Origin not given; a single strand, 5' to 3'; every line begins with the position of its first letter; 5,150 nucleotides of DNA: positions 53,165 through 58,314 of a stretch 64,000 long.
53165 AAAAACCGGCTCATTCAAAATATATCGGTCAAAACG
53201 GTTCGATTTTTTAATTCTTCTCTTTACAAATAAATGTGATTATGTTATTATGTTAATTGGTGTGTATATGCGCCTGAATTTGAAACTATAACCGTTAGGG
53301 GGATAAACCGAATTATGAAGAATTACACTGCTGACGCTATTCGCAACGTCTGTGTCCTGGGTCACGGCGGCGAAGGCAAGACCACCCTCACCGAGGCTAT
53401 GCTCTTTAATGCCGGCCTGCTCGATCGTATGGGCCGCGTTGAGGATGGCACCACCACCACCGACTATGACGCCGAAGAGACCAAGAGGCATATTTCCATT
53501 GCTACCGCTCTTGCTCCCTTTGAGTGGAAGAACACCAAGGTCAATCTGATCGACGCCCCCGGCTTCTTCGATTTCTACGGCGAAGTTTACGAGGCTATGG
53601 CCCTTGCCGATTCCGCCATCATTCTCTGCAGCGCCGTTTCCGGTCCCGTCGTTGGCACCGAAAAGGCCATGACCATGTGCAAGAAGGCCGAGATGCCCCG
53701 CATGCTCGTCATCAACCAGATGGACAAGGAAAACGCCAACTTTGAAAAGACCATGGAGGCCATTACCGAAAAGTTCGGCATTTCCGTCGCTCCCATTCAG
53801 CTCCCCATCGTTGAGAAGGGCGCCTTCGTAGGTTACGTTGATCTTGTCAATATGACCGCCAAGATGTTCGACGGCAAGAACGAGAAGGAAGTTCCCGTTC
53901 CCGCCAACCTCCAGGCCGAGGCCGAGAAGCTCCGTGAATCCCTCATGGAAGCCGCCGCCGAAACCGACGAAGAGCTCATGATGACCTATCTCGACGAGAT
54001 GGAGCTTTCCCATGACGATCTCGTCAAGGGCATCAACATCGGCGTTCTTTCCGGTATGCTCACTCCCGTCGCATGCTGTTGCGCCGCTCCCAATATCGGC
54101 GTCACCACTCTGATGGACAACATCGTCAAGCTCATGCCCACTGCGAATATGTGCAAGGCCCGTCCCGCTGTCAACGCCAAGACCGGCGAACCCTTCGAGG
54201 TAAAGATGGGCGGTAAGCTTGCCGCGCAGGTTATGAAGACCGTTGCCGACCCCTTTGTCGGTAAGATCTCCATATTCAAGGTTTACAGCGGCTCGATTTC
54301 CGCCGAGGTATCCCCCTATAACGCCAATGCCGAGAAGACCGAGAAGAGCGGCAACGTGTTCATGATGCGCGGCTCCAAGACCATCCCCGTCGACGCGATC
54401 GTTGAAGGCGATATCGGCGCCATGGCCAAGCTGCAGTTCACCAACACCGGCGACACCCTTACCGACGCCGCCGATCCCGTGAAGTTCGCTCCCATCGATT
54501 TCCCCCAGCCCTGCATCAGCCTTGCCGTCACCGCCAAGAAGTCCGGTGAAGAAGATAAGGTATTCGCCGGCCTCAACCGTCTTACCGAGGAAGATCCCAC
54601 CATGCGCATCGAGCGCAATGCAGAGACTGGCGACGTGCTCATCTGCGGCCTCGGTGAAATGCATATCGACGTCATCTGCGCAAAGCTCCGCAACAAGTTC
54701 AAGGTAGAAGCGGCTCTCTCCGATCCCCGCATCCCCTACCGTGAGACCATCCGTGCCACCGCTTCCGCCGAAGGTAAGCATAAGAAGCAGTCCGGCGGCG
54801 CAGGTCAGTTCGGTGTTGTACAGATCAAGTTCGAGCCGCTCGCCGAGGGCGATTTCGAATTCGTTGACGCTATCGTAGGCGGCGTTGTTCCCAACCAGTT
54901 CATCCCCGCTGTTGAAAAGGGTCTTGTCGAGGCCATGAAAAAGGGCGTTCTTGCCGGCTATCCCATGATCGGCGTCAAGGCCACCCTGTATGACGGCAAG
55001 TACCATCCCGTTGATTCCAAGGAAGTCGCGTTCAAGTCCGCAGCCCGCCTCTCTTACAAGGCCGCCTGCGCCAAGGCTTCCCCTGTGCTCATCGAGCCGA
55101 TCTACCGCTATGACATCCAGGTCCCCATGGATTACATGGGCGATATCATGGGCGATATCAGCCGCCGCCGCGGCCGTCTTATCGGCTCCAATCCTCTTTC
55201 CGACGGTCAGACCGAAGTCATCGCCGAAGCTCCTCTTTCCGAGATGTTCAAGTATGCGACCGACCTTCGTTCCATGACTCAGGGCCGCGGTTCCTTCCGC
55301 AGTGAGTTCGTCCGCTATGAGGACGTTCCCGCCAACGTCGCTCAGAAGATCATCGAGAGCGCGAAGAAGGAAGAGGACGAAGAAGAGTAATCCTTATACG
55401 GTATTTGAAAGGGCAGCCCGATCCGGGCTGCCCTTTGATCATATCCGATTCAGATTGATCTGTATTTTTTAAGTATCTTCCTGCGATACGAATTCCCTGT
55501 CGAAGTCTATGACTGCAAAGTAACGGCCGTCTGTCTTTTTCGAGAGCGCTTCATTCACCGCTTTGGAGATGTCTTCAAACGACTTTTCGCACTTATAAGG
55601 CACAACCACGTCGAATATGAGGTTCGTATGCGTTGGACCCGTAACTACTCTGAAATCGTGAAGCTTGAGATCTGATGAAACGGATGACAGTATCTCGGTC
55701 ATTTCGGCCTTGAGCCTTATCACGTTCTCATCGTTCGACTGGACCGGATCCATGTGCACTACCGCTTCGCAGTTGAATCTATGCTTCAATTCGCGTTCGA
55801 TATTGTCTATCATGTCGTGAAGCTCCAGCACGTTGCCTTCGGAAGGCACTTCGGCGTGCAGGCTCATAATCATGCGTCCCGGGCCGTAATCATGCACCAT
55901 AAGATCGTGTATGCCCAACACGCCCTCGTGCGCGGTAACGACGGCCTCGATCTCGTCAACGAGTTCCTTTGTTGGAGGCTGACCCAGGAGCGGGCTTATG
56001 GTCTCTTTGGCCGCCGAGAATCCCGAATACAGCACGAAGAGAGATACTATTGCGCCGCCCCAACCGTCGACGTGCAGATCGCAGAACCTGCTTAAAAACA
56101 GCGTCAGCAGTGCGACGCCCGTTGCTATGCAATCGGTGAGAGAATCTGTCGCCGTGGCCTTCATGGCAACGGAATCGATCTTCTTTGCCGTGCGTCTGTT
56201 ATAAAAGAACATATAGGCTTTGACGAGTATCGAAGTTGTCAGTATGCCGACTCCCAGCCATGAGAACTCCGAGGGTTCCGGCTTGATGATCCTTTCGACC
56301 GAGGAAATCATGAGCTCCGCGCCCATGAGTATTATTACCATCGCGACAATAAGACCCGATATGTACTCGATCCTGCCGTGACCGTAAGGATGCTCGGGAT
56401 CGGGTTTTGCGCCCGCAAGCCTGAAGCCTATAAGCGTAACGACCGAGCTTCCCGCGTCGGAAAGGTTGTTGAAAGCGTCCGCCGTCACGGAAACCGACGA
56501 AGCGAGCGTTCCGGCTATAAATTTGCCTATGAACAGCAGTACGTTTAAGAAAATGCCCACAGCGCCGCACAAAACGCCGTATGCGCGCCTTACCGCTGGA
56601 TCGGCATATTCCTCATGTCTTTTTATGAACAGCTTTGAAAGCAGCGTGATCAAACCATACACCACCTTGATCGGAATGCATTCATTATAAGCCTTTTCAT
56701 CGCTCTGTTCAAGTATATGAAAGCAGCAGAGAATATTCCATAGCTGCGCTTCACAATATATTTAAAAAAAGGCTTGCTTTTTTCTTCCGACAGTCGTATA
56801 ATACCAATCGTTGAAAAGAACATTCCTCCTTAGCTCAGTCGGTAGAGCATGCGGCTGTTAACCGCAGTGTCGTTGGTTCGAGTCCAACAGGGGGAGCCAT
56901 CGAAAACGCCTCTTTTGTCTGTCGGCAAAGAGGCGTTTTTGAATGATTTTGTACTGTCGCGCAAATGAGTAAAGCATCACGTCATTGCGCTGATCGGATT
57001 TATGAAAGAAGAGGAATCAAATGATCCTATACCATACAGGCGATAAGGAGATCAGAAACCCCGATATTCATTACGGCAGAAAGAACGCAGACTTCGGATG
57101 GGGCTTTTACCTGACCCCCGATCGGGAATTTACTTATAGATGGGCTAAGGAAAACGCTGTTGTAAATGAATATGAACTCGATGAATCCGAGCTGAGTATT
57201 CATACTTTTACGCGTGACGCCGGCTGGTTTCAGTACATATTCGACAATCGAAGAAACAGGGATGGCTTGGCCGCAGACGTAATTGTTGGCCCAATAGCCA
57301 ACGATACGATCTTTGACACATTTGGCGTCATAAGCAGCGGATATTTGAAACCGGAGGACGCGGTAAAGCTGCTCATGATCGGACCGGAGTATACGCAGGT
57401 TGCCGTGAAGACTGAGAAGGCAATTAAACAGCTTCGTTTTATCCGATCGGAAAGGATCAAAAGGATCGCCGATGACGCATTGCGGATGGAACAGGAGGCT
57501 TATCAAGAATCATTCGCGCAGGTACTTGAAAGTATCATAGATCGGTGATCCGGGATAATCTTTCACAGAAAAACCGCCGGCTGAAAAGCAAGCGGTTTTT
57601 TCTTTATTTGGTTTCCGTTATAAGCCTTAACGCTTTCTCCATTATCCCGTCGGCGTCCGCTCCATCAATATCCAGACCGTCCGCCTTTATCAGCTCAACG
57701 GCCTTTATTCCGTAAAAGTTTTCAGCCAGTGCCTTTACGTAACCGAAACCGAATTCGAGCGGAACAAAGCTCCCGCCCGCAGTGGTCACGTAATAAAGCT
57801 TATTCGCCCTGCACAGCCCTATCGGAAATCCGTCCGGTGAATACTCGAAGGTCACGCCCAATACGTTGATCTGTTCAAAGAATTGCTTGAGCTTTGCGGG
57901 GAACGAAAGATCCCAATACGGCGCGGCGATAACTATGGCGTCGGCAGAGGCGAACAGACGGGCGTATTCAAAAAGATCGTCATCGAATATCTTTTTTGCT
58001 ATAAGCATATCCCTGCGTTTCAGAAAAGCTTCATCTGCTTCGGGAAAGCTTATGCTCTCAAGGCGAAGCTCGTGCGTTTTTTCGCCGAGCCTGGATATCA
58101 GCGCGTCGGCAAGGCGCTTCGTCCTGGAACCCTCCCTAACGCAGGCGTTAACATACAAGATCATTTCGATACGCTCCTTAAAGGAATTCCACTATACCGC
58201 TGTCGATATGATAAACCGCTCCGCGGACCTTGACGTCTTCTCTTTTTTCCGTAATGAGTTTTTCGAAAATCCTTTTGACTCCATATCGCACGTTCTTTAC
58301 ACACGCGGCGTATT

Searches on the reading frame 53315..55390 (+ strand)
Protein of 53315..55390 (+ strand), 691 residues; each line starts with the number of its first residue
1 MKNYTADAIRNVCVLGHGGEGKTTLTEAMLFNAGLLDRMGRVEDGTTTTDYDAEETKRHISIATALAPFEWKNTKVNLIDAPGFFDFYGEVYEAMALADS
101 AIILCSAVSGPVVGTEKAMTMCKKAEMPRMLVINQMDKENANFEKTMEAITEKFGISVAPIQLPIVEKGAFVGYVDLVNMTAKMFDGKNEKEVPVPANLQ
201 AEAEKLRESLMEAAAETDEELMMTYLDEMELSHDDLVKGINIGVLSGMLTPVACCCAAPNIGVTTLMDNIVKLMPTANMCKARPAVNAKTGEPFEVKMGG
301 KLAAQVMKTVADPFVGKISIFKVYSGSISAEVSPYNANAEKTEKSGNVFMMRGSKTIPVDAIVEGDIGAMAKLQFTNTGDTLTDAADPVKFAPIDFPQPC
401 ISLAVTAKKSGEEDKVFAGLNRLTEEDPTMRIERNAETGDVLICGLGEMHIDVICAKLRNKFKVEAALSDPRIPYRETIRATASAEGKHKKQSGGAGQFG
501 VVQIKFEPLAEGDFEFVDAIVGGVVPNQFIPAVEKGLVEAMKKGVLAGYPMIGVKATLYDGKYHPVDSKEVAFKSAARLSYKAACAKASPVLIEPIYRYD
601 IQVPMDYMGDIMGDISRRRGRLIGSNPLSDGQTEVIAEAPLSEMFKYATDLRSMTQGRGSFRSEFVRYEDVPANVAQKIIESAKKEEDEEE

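Call 58: search_protein_families(library=pfam, proteins=[window:53315-55390:+], max_evalue=0.0001)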
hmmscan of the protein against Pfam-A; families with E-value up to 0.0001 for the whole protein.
window:53315-55390:+ (691 aa): 5 families
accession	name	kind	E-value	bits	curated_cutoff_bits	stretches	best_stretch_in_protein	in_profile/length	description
PF03764.24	EFG_IV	-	5.9e-43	145.9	24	1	471-589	1-121/121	Elongation factor G, domain IV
PF00009.33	GTP_EFTU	-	3.9e-40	137.9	26.5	1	9-275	3-187/188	Elongation factor Tu GTP binding domain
PF00679.30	EFG_C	-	2.9e-28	98.2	27.9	1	592-678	2-88/89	Elongation factor G C-terminus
PF14492.12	EFG_III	-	3.8e-26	91.4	27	1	396-468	1-73/75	Elongation Factor G, domain III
PF22042.2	EF-G_D2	-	4.3e-12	46.4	27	1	302-384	2-83/84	Elongation factor G domain 2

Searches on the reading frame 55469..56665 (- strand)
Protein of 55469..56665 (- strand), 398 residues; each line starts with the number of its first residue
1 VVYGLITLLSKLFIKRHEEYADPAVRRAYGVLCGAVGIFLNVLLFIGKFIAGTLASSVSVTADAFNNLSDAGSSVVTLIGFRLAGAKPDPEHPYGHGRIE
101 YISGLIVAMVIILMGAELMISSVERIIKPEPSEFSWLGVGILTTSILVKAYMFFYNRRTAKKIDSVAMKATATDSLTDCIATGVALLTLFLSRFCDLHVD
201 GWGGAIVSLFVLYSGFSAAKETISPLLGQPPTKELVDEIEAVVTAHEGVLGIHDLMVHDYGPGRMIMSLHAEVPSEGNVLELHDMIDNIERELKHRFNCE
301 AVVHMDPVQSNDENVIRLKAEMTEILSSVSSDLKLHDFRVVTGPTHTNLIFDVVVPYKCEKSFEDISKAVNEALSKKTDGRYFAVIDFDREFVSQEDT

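Call 58: search_protein_families(library=pfam, proteins=[window:55469-56665:-], max_evalue=0.0001)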
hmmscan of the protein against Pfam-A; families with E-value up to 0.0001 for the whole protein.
window:55469-56665:- (398 aa): 2 families
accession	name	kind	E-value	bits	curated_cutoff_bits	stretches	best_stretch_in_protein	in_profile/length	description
PF01545.26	Cation_efflux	-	1.5e-47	162.4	26.6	1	36-227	3-198/198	Cation efflux family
PF16916.11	ZT_dimer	-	1.9e-19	69.9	26.7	1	231-307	1-77/78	Dimerisation domain of Zinc Transporter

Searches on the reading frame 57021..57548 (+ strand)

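Call 59: search_protein_families(library=pfam, proteins=[window:57021-57548:+], max_evalue=0.0001)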
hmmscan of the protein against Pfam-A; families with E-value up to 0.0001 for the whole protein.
window:57021-57548:+ (175 aa): 1 family
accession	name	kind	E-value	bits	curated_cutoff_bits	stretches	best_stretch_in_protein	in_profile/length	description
PF13151.12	DUF3990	-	1.3e-36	126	32.2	1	1-140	1-152/152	Protein of unknown function (DUF3990)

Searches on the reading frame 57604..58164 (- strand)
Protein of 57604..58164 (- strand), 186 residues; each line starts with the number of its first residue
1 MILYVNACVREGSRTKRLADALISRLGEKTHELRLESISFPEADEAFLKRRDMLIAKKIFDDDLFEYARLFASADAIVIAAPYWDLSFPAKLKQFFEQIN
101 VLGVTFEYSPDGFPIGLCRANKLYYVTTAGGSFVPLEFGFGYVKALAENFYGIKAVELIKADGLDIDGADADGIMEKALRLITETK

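Call 59: search_protein_families(library=pfam, proteins=[window:57604-58164:-], max_evalue=0.0001)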
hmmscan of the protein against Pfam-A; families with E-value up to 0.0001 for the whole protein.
window:57604-58164:- (186 aa): 2 families
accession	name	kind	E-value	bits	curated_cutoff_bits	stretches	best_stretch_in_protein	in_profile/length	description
PF02525.22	Flavodoxin_2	-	3.1e-22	79.7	27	1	2-180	3-192/198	Flavodoxin-like fold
PF03358.20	FMN_red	-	2.2e-09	37.5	24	1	2-100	3-97/152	NADPH-dependent FMN reductase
